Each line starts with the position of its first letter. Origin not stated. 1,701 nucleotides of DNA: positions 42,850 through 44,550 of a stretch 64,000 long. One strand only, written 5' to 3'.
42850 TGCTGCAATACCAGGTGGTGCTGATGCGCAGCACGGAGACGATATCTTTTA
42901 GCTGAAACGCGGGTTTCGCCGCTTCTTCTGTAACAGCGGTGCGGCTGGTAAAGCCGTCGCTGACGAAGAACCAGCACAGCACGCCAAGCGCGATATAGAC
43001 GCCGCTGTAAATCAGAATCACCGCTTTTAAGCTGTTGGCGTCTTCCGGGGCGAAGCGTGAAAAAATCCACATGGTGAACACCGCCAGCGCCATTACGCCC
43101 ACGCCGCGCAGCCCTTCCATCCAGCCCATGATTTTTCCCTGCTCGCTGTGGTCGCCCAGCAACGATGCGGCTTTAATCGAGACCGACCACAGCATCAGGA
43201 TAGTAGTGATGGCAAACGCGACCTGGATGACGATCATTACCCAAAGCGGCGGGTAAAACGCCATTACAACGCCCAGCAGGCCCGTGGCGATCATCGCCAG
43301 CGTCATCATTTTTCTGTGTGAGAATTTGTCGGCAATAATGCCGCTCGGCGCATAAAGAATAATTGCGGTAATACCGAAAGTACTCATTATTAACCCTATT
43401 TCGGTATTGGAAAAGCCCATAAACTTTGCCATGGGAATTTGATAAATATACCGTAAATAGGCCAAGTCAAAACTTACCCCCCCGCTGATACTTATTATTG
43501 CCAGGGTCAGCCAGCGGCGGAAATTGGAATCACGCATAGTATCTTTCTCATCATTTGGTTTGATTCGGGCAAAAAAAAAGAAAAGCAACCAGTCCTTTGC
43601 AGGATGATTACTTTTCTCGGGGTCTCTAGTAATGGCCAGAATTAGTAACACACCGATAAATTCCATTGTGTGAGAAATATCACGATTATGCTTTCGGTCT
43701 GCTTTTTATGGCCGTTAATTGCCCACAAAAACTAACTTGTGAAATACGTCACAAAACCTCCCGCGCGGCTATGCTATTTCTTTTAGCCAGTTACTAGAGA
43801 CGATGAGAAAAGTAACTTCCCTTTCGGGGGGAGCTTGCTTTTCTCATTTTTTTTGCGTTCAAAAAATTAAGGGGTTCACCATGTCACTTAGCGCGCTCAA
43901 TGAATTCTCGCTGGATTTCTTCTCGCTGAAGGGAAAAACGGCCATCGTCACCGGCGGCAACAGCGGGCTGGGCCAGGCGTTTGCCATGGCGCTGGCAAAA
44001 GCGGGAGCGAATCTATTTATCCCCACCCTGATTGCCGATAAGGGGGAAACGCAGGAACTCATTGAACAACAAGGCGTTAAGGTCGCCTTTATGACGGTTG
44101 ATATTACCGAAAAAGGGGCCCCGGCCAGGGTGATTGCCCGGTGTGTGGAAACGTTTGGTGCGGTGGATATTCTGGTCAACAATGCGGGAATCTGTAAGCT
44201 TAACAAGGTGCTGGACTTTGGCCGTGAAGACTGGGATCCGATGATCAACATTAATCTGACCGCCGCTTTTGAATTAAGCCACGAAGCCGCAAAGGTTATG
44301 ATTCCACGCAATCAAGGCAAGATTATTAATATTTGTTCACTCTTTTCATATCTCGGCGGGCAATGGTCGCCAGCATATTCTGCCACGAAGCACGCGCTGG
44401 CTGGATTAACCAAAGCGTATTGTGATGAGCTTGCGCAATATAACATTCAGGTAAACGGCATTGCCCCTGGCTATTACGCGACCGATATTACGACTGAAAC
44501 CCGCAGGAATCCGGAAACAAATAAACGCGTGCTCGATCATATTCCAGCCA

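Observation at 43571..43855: Mirror-image twin 5' leaders (conserved box plus long terminator), each behind a CRP site, in a cluster that encodes a GlpP-type antiterminator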

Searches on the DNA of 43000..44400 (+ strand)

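Call 3: search_rna_families(source=window, start=43000, end=44400, threshold=evalue, max_evalue=10, show_alignments=3)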
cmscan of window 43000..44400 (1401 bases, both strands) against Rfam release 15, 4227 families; matches with E-value up to 10: 5.
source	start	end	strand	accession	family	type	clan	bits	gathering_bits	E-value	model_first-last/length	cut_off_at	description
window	43799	43851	+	RF03623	mir-1252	Gene; miRNA;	-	22.2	70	0.81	1-65/65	no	mir-1252 microRNA precursor family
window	43934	44062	-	RF02883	BcKCsr2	Gene; sRNA;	-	15.8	40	0.98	1-129/129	no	Burkholderia sRNA 2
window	43789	43860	+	RF02436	SpF43_sRNA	Gene; sRNA;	-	15.7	70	9.8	1-99/99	no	Streptococcus sRNA SpF43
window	43569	43617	-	RF00489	ctRNA_p42d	Gene; antisense;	-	15.1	50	7.9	1-46/46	no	ctRNA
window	43821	43930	+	RF00114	S15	Cis-reg; leader;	CL00121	12.6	39.5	6.7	1-117/117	no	Ribosomal S15 leader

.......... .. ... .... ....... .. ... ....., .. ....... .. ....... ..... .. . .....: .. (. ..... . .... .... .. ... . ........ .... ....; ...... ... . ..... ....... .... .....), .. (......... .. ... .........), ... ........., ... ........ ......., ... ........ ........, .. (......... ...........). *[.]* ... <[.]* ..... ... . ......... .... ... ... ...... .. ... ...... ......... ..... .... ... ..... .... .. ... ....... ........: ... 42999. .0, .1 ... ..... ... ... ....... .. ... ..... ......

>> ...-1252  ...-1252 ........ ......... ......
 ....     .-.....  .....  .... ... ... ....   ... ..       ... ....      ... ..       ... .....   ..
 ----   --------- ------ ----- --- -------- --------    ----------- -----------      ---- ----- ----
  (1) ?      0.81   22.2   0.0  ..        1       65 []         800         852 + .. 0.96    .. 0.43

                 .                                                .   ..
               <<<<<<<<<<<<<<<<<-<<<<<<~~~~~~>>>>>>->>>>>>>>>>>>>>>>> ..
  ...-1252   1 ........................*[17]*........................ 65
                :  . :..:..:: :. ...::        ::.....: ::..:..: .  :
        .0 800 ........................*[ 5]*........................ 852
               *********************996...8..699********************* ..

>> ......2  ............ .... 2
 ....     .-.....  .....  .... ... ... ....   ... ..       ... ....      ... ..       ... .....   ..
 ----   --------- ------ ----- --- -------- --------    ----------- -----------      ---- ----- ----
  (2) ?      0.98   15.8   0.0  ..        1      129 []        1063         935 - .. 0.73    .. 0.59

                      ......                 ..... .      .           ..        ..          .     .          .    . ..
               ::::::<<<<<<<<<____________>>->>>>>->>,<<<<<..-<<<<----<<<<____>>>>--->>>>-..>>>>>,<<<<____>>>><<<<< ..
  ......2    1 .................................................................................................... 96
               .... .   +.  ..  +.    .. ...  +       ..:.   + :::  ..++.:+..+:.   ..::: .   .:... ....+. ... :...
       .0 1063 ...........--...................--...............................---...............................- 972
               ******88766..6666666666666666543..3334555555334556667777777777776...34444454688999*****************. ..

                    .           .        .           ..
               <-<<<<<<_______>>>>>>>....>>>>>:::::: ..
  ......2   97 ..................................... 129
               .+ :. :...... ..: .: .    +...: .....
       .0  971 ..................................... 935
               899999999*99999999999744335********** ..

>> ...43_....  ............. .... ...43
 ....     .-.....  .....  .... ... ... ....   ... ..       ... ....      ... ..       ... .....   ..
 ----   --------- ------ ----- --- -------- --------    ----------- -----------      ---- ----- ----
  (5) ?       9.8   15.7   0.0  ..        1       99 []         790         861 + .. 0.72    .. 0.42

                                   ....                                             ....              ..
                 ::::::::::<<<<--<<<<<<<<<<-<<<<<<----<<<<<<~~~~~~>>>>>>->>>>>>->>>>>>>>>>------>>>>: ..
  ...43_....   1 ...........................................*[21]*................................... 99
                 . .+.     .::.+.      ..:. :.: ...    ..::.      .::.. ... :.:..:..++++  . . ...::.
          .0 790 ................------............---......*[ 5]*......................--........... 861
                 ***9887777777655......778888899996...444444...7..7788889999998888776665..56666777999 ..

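Call 6: search_dna_similar(query=window:43400-44000:+, collection=ecoli_genomes, mode=distant, max_rows=15)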
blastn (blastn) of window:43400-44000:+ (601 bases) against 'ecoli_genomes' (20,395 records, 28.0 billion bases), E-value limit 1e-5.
Records with a match: 5067; places in all: 5090; records where one place covers at least 80% of the query: 5037.
Genomes with a match: 5067 of 5426; with a place that covers at least 80% of the query: 5037. Places per genome that has any: lowest 1, median 1, highest 2. On chromosomes: 5090 places; on plasmids: 0.
Best place of each record, by identity: 80-90% 1; 60-80% 5066.
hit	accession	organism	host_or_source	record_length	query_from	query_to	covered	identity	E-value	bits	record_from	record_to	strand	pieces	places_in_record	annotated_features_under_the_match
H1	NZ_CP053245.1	Escherichia coli strain SCU-485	Homo sapiens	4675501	2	601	100%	71.7%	1e-34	310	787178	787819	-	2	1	yqcE: MFS transporter | ygcW: SDR family oxidoreductase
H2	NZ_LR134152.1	Escherichia coli strain NCTC9104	missing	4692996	2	601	100%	71.1%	2e-32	297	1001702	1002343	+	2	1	yqcE: MFS transporter | ygcW: SDR family oxidoreductase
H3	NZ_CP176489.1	Escherichia coli strain N1420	Homo sapiens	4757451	2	600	100%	70.9%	4e-66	260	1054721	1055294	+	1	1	yqcE: MFS transporter | ygcW: SDR family oxidoreductase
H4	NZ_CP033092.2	Escherichia coli DSM 30083 = JCM 1649 = ATCC 11775 strain ...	-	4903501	2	600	100%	70.7%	2e-64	256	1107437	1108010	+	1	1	yqcE: MFS transporter | ygcW: SDR family oxidoreductase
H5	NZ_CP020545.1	Escherichia coli strain ZJ3920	Homo sapiens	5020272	2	600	100%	70.7%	2e-64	256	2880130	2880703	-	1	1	yqcE: MFS transporter | ygcW: SDR family oxidoreductase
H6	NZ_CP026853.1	Escherichia coli strain MS7163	Homo sapiens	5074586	2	600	100%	70.7%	2e-64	256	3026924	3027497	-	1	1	yqcE: MFS transporter | ygcW: SDR family oxidoreductase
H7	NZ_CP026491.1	Escherichia coli strain HS13-1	Homo sapiens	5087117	2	600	100%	70.7%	2e-64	256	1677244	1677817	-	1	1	yqcE: MFS transporter | ygcW: SDR family oxidoreductase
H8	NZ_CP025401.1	Escherichia coli strain MS8345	Homo sapiens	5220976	2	600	100%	70.7%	2e-64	256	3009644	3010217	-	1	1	yqcE: MFS transporter | ygcW: SDR family oxidoreductase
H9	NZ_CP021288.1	Escherichia coli strain PA45B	Homo sapiens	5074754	2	600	100%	70.7%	2e-64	256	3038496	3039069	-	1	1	yqcE: MFS transporter | ygcW: SDR family oxidoreductase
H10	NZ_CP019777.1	Escherichia coli NU14 strain NU14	Homo sapiens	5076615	2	600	100%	70.7%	2e-64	256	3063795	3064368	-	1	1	yqcE: MFS transporter | ygcW: SDR family oxidoreductase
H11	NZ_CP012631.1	Escherichia coli strain SF-173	Homo sapiens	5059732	2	600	100%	70.7%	2e-64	256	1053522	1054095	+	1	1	yqcE: MFS transporter | ygcW: SDR family oxidoreductase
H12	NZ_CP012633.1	Escherichia coli strain SF-166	Homo sapiens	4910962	2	600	100%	70.7%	2e-64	256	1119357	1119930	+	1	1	yqcE: MFS transporter | ygcW: SDR family oxidoreductase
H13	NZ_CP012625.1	Escherichia coli strain SF-468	Homo sapiens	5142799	2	600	100%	70.7%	2e-64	256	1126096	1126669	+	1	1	yqcE: MFS transporter | ygcW: SDR family oxidoreductase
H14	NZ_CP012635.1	Escherichia coli strain SF-088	Homo sapiens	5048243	2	600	100%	70.7%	2e-64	256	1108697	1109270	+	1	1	yqcE: MFS transporter | ygcW: SDR family oxidoreductase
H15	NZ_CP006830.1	Escherichia coli APEC O18 strain APEC O18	chicken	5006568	2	600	100%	70.7%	2e-64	256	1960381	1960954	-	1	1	yqcE: MFS transporter | ygcW: SDR family oxidoreductase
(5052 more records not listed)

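Call 34: build_rna_model(alignment_id=A3, structure=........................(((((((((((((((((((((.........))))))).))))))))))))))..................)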
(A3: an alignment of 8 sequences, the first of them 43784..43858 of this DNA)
Model R1 built from alignment A3 (8 sequences, 94 columns); structure: as given.
model positions 76; base pairs 21; branch points 0; effective number of sequences 3.21; information 0.744 bits per position. Calibrated on 0.2 Mb of random sequence (short: E-values are rough).
structure used (alignment columns):
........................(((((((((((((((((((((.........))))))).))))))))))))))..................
